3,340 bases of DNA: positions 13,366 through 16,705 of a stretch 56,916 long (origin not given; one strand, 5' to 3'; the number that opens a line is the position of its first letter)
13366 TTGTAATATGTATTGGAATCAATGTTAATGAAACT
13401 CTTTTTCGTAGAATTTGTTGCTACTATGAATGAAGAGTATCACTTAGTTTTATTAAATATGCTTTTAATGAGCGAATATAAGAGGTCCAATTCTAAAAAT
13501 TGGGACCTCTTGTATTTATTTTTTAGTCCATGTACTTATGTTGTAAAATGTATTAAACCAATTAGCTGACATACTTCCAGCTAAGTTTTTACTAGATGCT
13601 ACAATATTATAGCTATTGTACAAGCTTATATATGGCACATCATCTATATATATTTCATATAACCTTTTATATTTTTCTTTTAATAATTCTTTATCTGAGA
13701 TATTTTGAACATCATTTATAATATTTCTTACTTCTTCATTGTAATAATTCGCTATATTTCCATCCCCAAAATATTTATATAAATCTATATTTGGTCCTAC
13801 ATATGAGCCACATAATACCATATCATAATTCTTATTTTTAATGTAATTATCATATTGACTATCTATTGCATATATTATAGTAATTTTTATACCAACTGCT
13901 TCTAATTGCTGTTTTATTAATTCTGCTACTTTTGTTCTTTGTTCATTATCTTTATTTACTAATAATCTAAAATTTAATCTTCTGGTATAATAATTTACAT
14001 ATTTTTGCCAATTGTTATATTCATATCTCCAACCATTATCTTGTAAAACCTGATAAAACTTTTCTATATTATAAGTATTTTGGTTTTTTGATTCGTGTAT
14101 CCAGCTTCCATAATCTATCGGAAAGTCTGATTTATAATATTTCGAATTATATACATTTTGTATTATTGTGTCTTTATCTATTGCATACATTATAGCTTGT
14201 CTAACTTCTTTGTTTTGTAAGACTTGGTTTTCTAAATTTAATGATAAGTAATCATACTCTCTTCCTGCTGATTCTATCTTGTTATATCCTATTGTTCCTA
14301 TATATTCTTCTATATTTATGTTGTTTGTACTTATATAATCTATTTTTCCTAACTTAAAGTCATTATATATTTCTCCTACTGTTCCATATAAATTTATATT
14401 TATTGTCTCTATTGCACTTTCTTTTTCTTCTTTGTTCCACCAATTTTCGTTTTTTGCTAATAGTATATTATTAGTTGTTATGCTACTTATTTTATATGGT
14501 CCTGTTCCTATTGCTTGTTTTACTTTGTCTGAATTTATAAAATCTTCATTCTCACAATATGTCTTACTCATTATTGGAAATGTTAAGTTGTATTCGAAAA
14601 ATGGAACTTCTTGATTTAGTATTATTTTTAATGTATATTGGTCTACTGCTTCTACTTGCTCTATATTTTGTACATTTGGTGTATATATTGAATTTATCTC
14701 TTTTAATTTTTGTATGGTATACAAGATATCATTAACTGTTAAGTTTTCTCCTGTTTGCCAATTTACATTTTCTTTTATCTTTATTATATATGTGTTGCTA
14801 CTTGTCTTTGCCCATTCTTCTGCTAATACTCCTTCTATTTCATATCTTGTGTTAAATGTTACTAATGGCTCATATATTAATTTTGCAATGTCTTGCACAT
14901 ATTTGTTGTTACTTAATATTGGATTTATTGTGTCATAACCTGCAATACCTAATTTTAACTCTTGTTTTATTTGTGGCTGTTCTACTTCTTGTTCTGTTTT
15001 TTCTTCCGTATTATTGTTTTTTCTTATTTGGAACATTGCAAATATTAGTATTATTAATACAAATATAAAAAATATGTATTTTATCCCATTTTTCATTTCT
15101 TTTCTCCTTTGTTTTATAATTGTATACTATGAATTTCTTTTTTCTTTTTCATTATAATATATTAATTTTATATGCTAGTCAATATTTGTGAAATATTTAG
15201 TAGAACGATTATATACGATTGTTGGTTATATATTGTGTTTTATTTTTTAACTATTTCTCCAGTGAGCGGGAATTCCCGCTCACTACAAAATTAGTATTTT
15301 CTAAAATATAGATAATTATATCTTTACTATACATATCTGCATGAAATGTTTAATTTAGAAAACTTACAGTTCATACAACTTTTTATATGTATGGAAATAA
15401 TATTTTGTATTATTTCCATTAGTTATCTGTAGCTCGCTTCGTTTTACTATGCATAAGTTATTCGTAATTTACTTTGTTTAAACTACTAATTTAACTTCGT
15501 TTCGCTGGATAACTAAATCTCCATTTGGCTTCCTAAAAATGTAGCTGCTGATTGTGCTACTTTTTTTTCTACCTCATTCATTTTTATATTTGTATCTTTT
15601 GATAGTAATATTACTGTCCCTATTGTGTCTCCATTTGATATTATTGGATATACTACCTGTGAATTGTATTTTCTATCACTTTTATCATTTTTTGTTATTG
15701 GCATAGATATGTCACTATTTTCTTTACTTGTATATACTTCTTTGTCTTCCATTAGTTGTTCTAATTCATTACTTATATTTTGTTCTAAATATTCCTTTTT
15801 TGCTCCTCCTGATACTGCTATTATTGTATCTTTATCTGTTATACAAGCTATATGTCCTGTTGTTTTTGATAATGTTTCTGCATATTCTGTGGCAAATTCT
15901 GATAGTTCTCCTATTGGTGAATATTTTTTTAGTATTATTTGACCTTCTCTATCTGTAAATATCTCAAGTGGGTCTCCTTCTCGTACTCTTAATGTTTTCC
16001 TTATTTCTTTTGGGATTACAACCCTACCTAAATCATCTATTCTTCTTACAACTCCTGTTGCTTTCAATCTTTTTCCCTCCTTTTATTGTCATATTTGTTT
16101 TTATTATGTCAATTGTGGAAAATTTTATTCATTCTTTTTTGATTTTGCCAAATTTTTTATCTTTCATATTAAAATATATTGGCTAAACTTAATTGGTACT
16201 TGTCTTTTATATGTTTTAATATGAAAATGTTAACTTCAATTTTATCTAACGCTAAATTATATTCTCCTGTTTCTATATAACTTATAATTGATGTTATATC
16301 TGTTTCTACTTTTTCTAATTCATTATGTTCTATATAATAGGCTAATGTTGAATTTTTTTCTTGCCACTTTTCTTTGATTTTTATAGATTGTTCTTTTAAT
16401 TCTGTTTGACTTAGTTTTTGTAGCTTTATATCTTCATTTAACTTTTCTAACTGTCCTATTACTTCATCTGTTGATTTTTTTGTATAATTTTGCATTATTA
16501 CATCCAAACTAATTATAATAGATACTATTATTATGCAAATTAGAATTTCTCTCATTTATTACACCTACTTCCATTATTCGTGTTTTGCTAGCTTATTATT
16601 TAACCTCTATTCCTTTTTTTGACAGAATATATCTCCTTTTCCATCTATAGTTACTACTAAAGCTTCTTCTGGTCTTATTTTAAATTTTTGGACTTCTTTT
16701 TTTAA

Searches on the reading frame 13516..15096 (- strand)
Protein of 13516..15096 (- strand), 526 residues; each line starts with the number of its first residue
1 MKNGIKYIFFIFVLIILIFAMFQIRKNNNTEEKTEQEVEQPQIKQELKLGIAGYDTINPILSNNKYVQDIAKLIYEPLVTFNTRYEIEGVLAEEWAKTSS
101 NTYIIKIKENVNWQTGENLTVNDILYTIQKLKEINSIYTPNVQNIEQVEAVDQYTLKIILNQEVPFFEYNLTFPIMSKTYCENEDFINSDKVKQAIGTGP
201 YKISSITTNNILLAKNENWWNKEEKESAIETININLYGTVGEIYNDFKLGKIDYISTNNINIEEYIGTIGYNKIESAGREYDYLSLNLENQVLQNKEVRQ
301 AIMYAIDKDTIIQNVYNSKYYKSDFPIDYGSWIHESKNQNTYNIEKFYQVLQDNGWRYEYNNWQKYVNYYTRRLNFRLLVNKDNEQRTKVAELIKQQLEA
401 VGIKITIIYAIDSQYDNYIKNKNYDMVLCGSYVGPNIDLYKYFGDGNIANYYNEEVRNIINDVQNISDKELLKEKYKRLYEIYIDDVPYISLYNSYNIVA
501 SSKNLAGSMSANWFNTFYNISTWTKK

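Call 7: search_protein_families(library=pfam, proteins=[window:13516-15096:-], max_evalue=0.001)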
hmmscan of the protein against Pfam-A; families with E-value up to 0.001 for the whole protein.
window:13516-15096:- (526 aa): 1 family
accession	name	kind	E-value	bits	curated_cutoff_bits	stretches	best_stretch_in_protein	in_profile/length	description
PF00496.27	SBP_bac_5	-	1.3e-58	199.4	32.4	1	86-434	1-349/368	Bacterial extracellular solute-binding proteins, family 5 Middle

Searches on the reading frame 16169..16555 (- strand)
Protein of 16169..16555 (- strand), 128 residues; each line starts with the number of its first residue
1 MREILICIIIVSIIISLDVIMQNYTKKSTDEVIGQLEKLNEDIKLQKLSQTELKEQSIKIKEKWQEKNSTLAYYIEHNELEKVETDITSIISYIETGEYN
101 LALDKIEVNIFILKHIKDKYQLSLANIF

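Call 8: search_protein_families(library=pfam, proteins=[window:16169-16555:-], max_evalue=0.001)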
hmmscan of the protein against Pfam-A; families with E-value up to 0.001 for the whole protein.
window:16169-16555:- (128 aa): 1 family
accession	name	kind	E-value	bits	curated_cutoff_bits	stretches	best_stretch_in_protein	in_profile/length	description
PF14276.11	DUF4363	-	2.5e-16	60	27.5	1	20-127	2-107/107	Domain of unknown function (DUF4363)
